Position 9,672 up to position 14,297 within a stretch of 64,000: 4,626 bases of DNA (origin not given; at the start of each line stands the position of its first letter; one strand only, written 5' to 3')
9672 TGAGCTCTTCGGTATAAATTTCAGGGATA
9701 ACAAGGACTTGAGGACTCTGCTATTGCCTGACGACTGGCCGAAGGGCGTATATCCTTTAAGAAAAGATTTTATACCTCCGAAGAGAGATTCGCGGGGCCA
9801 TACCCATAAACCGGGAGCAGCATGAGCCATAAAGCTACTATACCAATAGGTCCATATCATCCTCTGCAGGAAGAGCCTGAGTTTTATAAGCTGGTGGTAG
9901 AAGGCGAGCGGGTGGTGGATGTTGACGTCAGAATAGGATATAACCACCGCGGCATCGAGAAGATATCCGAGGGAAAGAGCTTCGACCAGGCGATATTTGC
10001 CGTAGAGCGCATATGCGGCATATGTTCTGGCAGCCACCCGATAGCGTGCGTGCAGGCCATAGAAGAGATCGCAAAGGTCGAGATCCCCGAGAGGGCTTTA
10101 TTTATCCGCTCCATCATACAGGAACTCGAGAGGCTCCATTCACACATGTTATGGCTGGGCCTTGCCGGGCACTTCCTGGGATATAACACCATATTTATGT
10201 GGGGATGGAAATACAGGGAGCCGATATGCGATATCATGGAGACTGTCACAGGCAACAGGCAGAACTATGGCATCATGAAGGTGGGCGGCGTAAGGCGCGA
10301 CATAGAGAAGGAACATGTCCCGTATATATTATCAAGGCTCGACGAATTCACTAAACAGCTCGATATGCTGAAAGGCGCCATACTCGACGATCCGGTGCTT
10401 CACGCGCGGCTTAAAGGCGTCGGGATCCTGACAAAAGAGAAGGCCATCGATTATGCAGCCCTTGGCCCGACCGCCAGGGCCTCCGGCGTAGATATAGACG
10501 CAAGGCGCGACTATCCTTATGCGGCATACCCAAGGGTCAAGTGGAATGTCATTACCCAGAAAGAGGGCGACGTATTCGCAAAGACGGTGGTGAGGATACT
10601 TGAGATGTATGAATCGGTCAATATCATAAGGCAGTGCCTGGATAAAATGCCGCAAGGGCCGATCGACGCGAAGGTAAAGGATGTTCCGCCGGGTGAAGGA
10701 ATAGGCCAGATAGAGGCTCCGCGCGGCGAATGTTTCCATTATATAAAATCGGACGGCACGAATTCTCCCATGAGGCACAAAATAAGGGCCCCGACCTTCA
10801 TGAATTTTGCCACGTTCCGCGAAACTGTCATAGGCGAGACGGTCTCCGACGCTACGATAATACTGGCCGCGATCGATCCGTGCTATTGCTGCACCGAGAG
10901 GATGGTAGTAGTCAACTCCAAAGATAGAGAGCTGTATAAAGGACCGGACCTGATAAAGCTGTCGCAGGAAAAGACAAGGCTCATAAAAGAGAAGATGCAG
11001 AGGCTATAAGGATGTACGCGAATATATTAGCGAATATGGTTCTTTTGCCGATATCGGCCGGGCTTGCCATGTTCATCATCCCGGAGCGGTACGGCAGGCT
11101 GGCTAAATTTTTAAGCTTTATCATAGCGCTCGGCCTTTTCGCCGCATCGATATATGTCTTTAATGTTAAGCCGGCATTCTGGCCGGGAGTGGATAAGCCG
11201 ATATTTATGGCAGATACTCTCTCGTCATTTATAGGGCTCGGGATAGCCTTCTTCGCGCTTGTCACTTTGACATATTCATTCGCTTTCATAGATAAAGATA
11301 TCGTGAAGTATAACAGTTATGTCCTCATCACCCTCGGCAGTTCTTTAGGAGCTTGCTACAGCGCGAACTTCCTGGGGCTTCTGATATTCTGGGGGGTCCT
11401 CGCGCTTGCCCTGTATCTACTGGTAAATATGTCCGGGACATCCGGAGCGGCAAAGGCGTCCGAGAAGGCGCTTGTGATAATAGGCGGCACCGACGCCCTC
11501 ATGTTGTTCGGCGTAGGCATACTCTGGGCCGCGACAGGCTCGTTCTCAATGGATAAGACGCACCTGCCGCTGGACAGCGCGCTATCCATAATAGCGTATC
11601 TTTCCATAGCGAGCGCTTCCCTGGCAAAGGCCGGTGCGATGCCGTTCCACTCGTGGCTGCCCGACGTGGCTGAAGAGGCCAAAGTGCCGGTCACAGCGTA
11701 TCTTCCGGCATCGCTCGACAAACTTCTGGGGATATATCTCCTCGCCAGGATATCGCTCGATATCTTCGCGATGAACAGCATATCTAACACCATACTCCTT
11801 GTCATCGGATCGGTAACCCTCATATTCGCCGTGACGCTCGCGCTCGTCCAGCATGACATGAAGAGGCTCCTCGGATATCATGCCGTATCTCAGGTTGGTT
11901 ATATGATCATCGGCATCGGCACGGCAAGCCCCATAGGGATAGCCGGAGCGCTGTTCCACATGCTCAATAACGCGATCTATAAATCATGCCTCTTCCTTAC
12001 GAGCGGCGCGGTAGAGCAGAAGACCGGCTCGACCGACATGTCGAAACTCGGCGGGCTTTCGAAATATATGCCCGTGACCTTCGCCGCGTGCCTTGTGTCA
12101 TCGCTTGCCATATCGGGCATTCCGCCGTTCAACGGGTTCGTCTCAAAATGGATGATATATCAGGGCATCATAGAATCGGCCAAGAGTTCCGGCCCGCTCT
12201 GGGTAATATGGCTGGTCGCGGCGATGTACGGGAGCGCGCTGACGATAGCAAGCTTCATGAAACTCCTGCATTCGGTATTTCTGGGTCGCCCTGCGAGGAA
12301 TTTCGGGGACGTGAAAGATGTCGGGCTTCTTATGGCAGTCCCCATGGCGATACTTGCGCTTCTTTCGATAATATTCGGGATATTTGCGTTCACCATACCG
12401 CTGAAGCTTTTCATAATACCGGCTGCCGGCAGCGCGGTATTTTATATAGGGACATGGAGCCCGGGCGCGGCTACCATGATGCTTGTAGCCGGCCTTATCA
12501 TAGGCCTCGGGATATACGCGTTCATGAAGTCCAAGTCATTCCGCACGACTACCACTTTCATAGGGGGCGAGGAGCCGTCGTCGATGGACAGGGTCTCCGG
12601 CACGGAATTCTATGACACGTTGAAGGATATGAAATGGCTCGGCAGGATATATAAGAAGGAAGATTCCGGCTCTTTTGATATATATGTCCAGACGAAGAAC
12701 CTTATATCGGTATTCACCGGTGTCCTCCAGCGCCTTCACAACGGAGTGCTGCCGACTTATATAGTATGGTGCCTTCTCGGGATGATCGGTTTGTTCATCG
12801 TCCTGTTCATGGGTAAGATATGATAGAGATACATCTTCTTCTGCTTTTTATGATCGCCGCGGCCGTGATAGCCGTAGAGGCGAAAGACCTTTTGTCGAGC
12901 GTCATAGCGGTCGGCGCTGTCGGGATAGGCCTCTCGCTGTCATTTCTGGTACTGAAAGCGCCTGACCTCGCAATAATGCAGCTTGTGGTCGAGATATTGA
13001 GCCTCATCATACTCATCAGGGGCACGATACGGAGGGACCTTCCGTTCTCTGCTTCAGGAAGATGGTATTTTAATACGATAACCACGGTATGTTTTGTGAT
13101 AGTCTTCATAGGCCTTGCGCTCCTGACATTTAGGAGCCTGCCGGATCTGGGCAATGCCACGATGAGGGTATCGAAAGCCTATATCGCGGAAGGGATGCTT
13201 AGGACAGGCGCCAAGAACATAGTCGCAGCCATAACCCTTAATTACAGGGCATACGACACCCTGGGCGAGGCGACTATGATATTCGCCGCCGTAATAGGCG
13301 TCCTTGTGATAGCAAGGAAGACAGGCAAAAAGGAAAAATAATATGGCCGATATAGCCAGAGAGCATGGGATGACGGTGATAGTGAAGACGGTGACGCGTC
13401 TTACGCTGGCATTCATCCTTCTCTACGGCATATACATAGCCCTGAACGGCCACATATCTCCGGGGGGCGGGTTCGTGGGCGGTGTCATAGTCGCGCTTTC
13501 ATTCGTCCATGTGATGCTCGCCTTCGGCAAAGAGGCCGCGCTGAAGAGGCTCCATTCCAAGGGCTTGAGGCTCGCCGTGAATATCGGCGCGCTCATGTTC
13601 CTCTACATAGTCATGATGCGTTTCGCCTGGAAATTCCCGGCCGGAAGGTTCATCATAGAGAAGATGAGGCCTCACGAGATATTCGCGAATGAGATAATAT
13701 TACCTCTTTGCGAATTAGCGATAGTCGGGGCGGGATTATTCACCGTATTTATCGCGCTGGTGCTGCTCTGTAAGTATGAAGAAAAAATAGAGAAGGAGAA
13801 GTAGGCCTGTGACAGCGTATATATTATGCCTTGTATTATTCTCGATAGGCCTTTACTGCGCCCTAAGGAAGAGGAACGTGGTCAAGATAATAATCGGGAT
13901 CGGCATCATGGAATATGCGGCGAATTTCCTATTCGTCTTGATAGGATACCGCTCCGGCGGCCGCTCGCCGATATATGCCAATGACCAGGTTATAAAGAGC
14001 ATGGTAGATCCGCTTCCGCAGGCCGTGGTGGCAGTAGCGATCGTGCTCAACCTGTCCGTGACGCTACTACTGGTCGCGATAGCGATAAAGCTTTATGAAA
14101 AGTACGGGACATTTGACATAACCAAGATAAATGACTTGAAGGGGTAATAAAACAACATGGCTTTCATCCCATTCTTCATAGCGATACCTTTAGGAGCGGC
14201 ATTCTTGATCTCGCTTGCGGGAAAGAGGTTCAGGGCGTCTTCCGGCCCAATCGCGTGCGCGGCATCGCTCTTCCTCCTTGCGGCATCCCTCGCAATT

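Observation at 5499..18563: Group-4 hydrogenase-like complex 1 with an AsrAB (sulfhydrogenase beta/gamma)-like NAD(P)H module, two MrpD paralogues and an atypical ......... active-site motif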

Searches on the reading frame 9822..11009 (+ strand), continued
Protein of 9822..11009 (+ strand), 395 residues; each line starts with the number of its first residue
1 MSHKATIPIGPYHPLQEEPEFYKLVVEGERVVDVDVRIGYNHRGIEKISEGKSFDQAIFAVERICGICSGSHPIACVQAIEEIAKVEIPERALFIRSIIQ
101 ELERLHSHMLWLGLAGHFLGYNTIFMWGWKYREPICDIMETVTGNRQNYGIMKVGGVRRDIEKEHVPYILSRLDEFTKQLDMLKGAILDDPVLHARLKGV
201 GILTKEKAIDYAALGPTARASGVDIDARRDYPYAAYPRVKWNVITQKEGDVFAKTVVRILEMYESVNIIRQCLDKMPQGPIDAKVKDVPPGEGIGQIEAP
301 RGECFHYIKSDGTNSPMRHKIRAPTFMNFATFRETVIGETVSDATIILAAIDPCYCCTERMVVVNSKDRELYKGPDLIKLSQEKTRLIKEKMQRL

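Call 53: find_encoding_contigs(protein=P0125, flank=9000, max_places=1)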
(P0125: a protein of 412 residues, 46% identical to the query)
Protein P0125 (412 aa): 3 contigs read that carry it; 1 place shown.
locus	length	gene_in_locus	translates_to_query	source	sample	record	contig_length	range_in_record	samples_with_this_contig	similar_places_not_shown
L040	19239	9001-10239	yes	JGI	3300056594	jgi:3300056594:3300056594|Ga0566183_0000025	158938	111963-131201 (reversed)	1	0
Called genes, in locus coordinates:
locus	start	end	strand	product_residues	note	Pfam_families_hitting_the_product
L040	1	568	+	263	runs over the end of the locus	PF04060:FeS, PF13237:Fer4_10 (faint), PF13187:Fer4_9 (weak), PF00037:Fer4, PF12797:Fer4_2 (weak), PF12837:Fer4_6 (weak), PF14697:Fer4_21 (weak), PF12838:Fer4_7 (weak), +1 more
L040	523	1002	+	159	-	PF04246:RseC_MucC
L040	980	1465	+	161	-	PF02915:Rubrerythrin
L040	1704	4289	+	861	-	-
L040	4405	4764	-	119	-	-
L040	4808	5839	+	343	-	PF13187:Fer4_9 (faint), PF13237:Fer4_10 (faint), PF00037:Fer4 (faint), PF17179:Fer4_22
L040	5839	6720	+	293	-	PF00970:FAD_binding_6 (weak), PF10418:DHODB_Fe-S_bind (weak)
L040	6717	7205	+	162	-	PF13247:Fer4_11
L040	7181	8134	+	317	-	PF00146:NADHdh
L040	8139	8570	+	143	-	PF01058:Oxidored_q6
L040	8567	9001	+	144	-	PF00329:Complex1_30kDa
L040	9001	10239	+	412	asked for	PF00374:NiFeSe_Hases, PF00346:Complex1_49kDa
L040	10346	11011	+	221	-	PF12837:Fer4_6 (weak), PF12838:Fer4_7, PF13237:Fer4_10 (weak), PF00037:Fer4, PF13183:Fer4_8 (weak), PF13187:Fer4_9 (weak)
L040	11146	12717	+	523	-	PF00370:FGGY_N, PF02782:FGGY_C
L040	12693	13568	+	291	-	PF00561:Abhydrolase_1, PF12146:Hydrolase_4 (weak), PF12697:Abhydrolase_6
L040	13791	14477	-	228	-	PF24784:Temptin_C, PF13860:FlgD_ig (weak)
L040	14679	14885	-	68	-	-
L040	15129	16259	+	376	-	PF03687:UPF0164 (weak), PF19572:PorV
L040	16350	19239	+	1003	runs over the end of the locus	PF13517:FG-GAP_3 (weak), PF18962:Por_Secre_tail (weak)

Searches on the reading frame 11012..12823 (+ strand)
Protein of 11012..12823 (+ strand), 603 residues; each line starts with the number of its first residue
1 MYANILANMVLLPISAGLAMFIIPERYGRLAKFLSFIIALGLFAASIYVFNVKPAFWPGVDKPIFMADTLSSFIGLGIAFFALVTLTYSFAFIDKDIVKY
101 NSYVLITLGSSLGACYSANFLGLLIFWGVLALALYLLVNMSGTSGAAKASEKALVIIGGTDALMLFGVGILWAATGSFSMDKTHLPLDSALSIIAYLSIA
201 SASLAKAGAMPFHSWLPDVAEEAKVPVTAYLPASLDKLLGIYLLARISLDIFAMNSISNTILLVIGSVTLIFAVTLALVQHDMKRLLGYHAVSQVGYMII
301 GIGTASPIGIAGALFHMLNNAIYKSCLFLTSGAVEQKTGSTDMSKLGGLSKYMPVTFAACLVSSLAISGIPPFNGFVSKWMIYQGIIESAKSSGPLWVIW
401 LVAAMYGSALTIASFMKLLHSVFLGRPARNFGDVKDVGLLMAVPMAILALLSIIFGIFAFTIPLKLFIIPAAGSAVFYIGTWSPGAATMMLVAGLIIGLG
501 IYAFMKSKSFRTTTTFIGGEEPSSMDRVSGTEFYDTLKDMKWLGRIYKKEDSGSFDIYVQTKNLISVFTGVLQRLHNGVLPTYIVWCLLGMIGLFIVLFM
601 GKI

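Call 3: search_protein_families(library=pfam, proteins=[window:11012-12823:+], max_evalue=0.01)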
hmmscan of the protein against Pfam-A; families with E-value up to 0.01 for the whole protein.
window:11012-12823:+ (603 aa): 1 family
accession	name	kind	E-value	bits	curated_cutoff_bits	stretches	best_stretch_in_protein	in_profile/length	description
PF00361.26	Proton_antipo_M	-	1.2e-53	182.7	21.5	1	117-390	1-279/294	NADH:quinone oxidoreductase/Mrp antiporter, TM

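Call 8: search_protein_families(library=ncbifam, proteins=[window:11012-12823:+], max_evalue=0.001)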
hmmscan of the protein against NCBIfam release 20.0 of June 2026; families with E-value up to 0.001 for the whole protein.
window:11012-12823:+ (603 aa): 74 families (the best 25 are shown)
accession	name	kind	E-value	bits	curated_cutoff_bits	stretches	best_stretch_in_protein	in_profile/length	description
NF006419.0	PRK08668.1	equivalog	3e-81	274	617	1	5-591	3-605/613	NADH dehydrogenase subunit M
NF006240.0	PRK08376.1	subfamily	2.5e-76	257.7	662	1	64-473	85-505/521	putative monovalent cation/H+ antiporter subunit D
NF009310.0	PRK12668.1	equivalog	9.8e-72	242.6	564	1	10-461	10-436/584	Na(+)/H(+) antiporter subunit D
NF005097.0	PRK06525.1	equivalog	8.8e-68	229.1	430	1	64-461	71-477/480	hydrogenase 4 subunit D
NF005141.0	PRK06590.1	equivalog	5.7e-66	223.7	556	1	64-600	76-611/615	NADH-quinone oxidoreductase subunit L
NF009287.0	PRK12647.1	equivalog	6.3e-63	213.5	937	1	64-579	71-587/773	putative monovalent cation/H+ antiporter subunit A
NF009288.0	PRK12648.1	equivalog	2.2e-62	211.4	1104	1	76-575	83-591/954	monovalent cation/H+ antiporter subunit A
NF005086.0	PRK06521.1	equivalog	9.5e-62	209.4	667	1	35-462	47-495/669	hydrogenase 4 subunit B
NF009289.0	PRK12649.1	equivalog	1.7e-61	208.6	1117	1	65-508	76-539/789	putative monovalent cation/H+ antiporter subunit A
NF009290.0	PRK12650.1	equivalog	4.5e-58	197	980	1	65-510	77-525/966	DUF4040 family protein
TIGR01974.1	NDH_I_L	subfamily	7.6e-58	196.9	407.5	1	65-597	78-628/630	NADH-quinone oxidoreductase subunit L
TIGR00940.1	2a6301s01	subfamily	5.9e-57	193.5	920.45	1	75-512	81-547/793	monovalent cation:proton antiporter subunit A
NF009285.0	PRK12645.1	equivalog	8.3e-55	186.4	1028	1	67-474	76-507/804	Na+/H+ antiporter subunit A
NF009306.0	PRK12663.1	equivalog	1.5e-53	182.4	542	1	65-460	73-468/498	Na+/H+ antiporter subunit D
NF006418.0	PRK08667.1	equivalog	5.5e-53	180.5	794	1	34-462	44-489/644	hydrogenase membrane subunit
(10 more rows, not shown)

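Call 41: search_solved_structures(query=window:11012-12823:+, max_evalue=1e-20)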
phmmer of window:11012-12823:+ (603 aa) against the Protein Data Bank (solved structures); distinct sequences matched with E-value up to 1e-20: 48.
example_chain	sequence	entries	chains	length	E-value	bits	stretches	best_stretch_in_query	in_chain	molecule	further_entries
6cfw_H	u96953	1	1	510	2.3e-50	175.1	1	64-472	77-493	Monovalent cation/H+ antiporter subunit D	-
7qru_A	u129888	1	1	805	1.1e-46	162.9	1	58-522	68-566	Na+/H+ antiporter subunit A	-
6u8y_X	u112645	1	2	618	1.4e-43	152.7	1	102-525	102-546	NADH dehydrogenase subunit M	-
6z16_A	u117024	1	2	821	3.7e-41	144.7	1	68-487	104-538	Multisubunit Na+/H+ antiporter, A subunit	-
6hum_F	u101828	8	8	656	1.4e-39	139.5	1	67-594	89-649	NADH dehydrogenase subunit 5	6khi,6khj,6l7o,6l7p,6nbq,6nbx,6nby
7qru_D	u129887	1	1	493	3.9e-39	138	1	8-460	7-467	Na+/H+ antiporter subunit D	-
8e9g_L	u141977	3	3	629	2.4e-36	128.8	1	83-503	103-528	NADH-quinone oxidoreductase, L subunit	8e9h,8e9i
6u8y_H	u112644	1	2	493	4.1e-35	124.7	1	8-475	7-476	NADH dehydrogenase subunit N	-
9grx_F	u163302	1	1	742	4.4e-35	124.7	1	65-382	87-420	NAD(P)H-quinone oxidoreductase subunit 5, chloroplastic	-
7eu3_F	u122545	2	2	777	4.4e-33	118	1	65-382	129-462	NAD(P)H-quinone oxidoreductase subunit F | NADH-plastoquinone oxidoreductase subunit 5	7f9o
7wff_F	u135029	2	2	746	4.5e-33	118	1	65-383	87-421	NAD(P)H-quinone oxidoreductase subunit 5, chloroplastic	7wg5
7d3u_D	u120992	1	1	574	5e-33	117.9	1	47-429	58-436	Monovalent Na+/H+ antiporter subunit D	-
8qby_L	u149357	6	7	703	6.8e-33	117.4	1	115-457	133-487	NADH dehydrogenase subunit L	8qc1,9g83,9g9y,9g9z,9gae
7d3u_A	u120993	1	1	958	7.1e-33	117.4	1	67-501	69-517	Monovalent Na+/H+ antiporter subunit A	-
7ar7_L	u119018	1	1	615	2.7e-32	115.4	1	65-460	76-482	NADH-ubiquinone oxidoreductase chain 5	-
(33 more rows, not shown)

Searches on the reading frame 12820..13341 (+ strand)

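Call 3: search_protein_families(library=pfam, proteins=[window:12820-13341:+], max_evalue=0.01)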
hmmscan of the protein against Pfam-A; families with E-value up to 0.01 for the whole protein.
window:12820-13341:+ (173 aa): 2 families
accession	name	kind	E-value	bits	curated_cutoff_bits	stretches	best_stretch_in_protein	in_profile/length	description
PF13244.11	MbhD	-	1.1e-14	54.7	27.2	1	9-66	1-59/67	MBH, subunit D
PF20501.3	MbhE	-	8.7e-08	32.6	27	1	93-167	11-83/98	MBH, subunit E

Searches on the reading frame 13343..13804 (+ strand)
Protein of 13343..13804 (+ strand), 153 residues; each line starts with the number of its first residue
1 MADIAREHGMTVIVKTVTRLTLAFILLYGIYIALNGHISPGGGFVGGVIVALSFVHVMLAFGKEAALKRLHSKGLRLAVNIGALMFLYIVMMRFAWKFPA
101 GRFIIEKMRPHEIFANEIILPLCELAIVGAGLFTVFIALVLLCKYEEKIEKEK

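Call 3: search_protein_families(library=pfam, proteins=[window:13343-13804:+], max_evalue=0.01)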
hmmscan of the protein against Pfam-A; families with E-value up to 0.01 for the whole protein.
window:13343-13804:+ (153 aa): 1 family
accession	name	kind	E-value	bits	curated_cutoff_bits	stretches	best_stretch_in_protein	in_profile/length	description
PF04039.18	MnhB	-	1.7e-19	70.7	22.5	1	13-104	1-95/127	Domain related to MnhB subunit of Na+/H+ antiporter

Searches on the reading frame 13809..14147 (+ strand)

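Call 4: search_protein_families(library=pfam, proteins=[window:13809-14147:+], max_evalue=0.01)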
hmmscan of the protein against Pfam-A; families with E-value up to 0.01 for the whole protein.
window:13809-14147:+ (112 aa): 1 family
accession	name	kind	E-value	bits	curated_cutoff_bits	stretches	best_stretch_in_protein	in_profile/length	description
PF00420.29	Oxidored_q2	-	6.7e-22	77.5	26.1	1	3-112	2-95/95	NADH-ubiquinone/plastoquinone oxidoreductase chain 4L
